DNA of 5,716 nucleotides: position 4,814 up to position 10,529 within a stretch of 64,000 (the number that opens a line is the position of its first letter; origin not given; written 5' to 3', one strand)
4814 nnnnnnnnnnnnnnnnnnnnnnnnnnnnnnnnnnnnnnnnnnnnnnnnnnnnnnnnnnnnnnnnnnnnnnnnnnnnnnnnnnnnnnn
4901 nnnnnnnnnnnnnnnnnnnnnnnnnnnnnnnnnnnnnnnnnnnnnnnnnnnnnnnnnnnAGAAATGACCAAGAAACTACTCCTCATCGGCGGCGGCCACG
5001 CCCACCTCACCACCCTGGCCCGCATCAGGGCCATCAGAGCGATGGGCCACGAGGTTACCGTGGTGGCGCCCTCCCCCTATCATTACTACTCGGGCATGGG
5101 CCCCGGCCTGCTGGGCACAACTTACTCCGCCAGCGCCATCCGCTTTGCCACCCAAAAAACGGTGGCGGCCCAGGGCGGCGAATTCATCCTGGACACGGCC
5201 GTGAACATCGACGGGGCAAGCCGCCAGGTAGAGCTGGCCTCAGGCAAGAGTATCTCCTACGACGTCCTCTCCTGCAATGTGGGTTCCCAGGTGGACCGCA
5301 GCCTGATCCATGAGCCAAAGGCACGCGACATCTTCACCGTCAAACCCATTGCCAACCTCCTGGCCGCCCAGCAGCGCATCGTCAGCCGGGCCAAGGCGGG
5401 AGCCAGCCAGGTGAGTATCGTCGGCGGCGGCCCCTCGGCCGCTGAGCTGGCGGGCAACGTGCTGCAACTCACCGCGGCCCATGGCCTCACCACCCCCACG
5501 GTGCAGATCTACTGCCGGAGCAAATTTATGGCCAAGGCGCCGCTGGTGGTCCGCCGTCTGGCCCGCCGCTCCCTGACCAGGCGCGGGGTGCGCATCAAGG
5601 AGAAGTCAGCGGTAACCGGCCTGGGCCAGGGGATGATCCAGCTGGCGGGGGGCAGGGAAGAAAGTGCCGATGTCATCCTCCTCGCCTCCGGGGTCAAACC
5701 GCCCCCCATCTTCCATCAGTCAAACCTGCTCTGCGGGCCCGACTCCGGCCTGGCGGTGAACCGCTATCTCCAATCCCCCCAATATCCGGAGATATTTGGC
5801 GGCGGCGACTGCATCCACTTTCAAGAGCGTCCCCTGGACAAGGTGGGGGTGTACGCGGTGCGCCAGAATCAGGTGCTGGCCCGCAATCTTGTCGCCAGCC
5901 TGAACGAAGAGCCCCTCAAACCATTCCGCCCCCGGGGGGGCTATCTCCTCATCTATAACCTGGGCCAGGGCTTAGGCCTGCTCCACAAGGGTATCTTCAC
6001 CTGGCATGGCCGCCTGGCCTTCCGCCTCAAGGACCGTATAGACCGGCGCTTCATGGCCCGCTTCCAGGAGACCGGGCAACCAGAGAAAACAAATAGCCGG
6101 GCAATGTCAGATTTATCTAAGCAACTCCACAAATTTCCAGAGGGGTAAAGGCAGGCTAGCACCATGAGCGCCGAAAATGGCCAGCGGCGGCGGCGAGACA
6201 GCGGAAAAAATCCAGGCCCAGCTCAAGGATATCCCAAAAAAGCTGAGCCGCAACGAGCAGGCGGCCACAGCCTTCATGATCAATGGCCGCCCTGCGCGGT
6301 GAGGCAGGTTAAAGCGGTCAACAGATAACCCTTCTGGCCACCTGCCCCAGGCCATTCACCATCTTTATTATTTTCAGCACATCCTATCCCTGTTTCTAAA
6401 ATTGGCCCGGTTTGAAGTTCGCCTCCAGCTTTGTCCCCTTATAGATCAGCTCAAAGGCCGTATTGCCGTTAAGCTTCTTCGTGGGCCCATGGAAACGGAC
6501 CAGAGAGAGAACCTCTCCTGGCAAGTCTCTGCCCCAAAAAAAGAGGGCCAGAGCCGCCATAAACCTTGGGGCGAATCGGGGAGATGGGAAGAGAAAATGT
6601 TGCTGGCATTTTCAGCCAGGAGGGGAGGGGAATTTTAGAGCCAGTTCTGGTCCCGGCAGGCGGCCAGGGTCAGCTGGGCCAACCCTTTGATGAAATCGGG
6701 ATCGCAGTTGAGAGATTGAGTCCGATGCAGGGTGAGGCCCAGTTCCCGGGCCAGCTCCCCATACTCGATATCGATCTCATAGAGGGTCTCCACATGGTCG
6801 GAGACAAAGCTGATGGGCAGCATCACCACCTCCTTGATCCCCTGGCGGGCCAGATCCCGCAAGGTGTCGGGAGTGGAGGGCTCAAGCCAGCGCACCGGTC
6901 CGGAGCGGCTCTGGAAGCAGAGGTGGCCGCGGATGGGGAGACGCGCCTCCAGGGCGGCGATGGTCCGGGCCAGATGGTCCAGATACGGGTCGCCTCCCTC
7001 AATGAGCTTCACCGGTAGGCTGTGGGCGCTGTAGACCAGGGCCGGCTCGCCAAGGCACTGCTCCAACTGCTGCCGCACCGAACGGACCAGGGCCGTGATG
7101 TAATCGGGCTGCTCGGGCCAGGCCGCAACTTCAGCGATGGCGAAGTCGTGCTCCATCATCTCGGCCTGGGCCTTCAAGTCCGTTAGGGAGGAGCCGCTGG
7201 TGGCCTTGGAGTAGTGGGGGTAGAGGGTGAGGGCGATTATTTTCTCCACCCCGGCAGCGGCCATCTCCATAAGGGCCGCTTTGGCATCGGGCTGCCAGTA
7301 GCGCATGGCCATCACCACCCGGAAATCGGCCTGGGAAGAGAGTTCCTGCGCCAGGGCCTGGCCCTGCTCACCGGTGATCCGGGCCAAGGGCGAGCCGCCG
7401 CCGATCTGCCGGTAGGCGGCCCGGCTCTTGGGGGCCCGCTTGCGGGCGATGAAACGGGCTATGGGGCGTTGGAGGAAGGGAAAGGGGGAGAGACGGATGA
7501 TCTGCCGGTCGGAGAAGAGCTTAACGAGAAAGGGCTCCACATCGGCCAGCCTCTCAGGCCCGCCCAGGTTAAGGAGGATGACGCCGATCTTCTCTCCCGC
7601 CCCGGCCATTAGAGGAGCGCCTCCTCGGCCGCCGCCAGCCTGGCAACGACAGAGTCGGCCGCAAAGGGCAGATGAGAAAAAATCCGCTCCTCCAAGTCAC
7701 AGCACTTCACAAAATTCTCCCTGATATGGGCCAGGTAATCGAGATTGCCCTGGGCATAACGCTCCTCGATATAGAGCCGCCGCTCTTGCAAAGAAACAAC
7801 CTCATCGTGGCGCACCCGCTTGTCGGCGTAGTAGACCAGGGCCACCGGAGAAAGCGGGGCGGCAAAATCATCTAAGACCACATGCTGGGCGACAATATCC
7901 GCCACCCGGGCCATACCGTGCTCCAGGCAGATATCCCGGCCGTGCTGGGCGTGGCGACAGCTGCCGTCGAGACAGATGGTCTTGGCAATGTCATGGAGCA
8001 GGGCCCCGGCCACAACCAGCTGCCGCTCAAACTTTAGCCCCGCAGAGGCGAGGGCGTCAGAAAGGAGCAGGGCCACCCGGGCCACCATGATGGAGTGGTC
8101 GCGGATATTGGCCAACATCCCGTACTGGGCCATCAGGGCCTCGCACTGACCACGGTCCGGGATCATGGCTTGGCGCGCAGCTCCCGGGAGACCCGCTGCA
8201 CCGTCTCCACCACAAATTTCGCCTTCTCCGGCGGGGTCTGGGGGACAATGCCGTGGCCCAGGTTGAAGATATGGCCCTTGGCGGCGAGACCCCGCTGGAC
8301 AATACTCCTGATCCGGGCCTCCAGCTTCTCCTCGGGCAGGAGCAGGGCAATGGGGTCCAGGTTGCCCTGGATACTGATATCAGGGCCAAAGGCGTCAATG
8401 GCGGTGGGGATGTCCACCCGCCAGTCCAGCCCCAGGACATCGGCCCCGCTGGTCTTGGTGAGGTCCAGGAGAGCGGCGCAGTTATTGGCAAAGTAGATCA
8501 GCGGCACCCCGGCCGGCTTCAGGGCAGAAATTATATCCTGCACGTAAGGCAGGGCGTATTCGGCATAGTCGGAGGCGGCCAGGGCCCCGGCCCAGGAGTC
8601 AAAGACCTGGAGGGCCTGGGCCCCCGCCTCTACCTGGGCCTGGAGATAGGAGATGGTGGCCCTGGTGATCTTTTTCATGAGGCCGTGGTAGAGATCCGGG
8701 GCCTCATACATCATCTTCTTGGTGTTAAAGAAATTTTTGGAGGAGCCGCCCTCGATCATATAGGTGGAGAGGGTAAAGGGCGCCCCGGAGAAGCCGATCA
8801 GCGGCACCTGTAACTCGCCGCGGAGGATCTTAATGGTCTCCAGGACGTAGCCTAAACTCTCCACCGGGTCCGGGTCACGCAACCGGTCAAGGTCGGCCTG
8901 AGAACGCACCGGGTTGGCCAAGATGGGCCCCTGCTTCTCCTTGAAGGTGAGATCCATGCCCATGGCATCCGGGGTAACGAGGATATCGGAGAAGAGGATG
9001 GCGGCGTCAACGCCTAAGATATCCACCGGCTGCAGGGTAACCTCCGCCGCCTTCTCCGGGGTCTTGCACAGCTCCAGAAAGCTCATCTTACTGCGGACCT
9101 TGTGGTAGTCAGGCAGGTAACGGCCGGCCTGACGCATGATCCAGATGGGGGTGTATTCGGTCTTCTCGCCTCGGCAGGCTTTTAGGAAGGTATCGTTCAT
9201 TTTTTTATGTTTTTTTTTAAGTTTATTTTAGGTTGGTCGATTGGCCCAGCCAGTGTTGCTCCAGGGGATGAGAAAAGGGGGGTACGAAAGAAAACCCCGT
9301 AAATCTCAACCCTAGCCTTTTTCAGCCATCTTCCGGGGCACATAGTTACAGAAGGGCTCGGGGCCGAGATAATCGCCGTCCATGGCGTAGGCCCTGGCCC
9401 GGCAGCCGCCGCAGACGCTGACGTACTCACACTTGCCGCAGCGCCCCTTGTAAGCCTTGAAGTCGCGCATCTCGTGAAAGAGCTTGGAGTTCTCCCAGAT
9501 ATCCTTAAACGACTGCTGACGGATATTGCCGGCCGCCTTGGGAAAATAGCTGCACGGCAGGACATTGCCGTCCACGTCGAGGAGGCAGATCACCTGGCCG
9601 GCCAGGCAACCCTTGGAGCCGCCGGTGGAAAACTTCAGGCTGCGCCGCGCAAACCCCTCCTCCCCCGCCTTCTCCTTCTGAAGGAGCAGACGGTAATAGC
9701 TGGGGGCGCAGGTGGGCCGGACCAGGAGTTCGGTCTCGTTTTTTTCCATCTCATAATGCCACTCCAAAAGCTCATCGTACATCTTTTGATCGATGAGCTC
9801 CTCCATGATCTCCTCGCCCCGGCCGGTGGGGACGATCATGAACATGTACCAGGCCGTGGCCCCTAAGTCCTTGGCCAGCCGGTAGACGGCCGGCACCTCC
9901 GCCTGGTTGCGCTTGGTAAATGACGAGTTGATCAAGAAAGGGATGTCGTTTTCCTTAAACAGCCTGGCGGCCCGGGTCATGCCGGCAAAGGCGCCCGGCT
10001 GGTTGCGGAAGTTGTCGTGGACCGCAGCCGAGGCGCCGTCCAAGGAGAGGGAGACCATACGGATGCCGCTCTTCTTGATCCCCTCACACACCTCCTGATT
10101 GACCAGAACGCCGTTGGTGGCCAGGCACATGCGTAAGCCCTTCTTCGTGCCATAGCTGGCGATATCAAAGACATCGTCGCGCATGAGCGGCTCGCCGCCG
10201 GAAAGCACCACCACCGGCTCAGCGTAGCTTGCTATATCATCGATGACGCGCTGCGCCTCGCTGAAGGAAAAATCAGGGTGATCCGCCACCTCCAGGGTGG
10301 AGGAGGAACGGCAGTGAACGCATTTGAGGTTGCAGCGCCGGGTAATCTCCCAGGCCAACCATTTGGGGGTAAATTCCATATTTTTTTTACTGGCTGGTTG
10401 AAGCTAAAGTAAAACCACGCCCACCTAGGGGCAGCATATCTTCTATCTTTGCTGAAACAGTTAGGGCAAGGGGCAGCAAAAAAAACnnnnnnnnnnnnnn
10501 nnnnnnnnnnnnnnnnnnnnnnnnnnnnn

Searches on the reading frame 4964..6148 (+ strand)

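Call 55: search_protein_families(library=pfam, proteins=[window:4964-6148:+], max_evalue=0.00001)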
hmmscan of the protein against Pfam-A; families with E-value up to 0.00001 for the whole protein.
window:4964-6148:+ (394 aa): 1 family
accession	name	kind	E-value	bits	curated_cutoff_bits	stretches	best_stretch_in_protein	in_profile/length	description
PF07992.20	Pyr_redox_2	-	2.8e-23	83.2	26.1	1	4-287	2-278/291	Pyridine nucleotide-disulphide oxidoreductase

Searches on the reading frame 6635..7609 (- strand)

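Call 55: search_protein_families(library=pfam, proteins=[window:6635-7609:-], max_evalue=0.00001)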
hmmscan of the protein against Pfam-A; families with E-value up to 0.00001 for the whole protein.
window:6635-7609:- (324 aa): 1 family
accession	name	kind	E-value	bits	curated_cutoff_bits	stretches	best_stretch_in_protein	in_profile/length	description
PF00762.24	Ferrochelatase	-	3.3e-105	352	27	1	7-314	1-313/317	Ferrochelatase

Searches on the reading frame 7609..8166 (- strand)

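Call 55: search_protein_families(library=pfam, proteins=[window:7609-8166:-], max_evalue=0.00001)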
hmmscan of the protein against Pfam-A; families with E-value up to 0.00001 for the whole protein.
window:7609-8166:- (185 aa): 1 family
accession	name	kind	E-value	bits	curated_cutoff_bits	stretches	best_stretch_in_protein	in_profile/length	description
PF01966.28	HD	-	3.7e-08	34.1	22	1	23-116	3-112/116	HD domain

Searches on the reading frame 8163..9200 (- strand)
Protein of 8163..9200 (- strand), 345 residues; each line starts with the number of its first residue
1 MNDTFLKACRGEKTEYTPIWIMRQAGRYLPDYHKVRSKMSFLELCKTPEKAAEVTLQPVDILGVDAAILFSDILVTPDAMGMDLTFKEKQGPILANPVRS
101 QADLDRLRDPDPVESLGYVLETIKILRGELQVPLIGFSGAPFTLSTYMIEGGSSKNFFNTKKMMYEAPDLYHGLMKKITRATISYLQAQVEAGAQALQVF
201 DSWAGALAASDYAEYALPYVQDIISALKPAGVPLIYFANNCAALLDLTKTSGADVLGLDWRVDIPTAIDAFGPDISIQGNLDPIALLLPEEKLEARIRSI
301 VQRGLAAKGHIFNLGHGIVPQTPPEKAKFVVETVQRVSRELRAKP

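Call 55: search_protein_families(library=pfam, proteins=[window:8163-9200:-], max_evalue=0.00001)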
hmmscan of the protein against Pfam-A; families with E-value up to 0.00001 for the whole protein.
window:8163-9200:- (345 aa): 1 family
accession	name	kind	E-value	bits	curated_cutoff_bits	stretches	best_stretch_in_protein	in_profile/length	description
PF01208.23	URO-D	-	1.9e-135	451.8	23.9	1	2-336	3-345/346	Uroporphyrinogen decarboxylase (URO-D)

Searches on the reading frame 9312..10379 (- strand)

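Call 55: search_protein_families(library=pfam, proteins=[window:9312-10379:-], max_evalue=0.00001)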
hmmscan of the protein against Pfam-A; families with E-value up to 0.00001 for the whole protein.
window:9312-10379:- (355 aa): 3 families
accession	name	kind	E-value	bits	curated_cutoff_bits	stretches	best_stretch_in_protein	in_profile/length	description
PF04055.27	Radical_SAM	-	1.1e-20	74.8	29.5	1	11-151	2-147/166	Radical SAM superfamily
PF13186.11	SPASM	-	2e-10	41.2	21.5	1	258-318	1-67/67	Iron-sulfur cluster-binding domain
PF13353.11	Fer4_12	-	4.7e-06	27.4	22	1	15-115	14-115/137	4Fe-4S single cluster domain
